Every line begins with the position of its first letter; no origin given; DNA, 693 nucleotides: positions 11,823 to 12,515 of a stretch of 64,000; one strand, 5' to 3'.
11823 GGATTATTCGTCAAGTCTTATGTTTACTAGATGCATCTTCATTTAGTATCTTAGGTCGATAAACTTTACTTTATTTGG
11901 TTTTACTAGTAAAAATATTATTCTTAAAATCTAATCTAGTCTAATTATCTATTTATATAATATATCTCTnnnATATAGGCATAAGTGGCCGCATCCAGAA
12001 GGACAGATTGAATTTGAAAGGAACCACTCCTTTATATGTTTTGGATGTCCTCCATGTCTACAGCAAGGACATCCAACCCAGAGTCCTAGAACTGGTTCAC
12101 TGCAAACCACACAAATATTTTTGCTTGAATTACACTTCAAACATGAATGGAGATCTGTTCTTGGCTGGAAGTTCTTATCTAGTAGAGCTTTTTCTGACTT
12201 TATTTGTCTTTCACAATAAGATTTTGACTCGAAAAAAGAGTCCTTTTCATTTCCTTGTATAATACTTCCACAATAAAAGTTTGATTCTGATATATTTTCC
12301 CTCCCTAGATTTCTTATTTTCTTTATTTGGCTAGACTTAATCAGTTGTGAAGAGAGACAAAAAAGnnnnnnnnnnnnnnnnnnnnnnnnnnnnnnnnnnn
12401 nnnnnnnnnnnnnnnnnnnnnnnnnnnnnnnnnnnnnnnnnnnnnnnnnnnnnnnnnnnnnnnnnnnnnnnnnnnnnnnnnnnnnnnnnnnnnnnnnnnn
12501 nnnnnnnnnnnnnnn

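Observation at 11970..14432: WD40 protein with a GATOR2/SEA-complex-type C-terminal RING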

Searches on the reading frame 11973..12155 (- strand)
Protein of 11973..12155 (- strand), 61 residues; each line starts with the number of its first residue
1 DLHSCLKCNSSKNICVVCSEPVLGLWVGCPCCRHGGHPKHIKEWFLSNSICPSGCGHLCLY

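Call 59: find_homologous_proteins(query=A4, max_evalue=10)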
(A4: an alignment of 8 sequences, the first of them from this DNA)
Query A4 (8 sequences) (61 aa, profile of the alignment): 1 proteins with E <= 10 among 5 candidates.
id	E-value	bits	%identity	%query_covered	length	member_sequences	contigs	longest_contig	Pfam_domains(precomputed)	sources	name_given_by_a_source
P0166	5.8e-8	50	45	92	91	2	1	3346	PF17120.12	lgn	-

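Call 75: search_solved_structures(query=A4, max_evalue=10, show_alignments=0)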
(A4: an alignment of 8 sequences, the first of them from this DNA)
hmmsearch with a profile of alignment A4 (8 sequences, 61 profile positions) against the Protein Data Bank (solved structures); distinct sequences matched with E-value up to 10: 30.
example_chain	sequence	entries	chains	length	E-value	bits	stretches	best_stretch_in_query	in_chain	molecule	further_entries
9dx2_C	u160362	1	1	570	4.6e-12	48.9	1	4-59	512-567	Nucleoporin SEH1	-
9dx1_C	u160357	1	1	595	4.9e-12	48.8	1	4-59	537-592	Nucleoporin SEH1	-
7uhy_C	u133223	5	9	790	7e-12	48.3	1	4-59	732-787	GATOR complex protein WDR24 | GATOR2 complex protein WDR24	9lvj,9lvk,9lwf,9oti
9dx0_C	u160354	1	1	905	8.3e-12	48.1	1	4-59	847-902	GATOR2 complex protein WDR24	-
7uhy_D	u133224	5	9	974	7.5e-11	45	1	4-60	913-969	GATOR complex protein WDR59 | GATOR2 complex protein WDR59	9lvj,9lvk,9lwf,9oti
9dx0_D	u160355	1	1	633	1.3e-10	44.2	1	4-60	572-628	Protein SEC13 homolog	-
9dx1_F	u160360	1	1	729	1.6e-10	44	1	4-60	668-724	GATOR2 complex protein WDR24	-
9dx2_H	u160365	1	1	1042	1.3e-09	41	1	4-60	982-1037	GATOR2 complex protein WDR24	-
6a3z_A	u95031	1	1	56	9e-06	28.8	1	7-53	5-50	E3 ubiquitin-protein ligase synoviolin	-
8adl_A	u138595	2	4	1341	1.1e-05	28.5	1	4-55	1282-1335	Restriction of telomere capping protein 1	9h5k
8adl_G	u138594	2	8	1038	0.00011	25.3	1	19-59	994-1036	SEH-associated protein 4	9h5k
9dx2_A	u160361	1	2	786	0.00018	24.6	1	26-60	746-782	GATOR2 complex protein MIOS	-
9lvj_A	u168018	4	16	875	0.00025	24.1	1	26-60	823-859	GATOR2 complex protein MIOS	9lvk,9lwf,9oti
7uhy_A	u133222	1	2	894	0.00026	24.1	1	26-60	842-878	GATOR complex protein MIOS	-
9dx1_A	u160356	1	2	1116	0.00027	24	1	26-60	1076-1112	GATOR2 complex protein MIOS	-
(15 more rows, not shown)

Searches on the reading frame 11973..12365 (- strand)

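Call 76: search_protein_families(library=pfam, proteins=[window:11973-12365:-], max_evalue=1)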
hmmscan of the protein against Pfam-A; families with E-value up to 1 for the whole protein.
seq(131 aa): 2 families
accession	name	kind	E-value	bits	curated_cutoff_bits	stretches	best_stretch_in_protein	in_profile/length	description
PF17120.11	zf-RING_16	-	3.4e-06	27.1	27.4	1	82-130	4-53/57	RING/Ubox like zinc-binding domain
PF17034.11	zinc_ribbon_16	-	0.0038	17.9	27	1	95-126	86-119/125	Zinc-ribbon like family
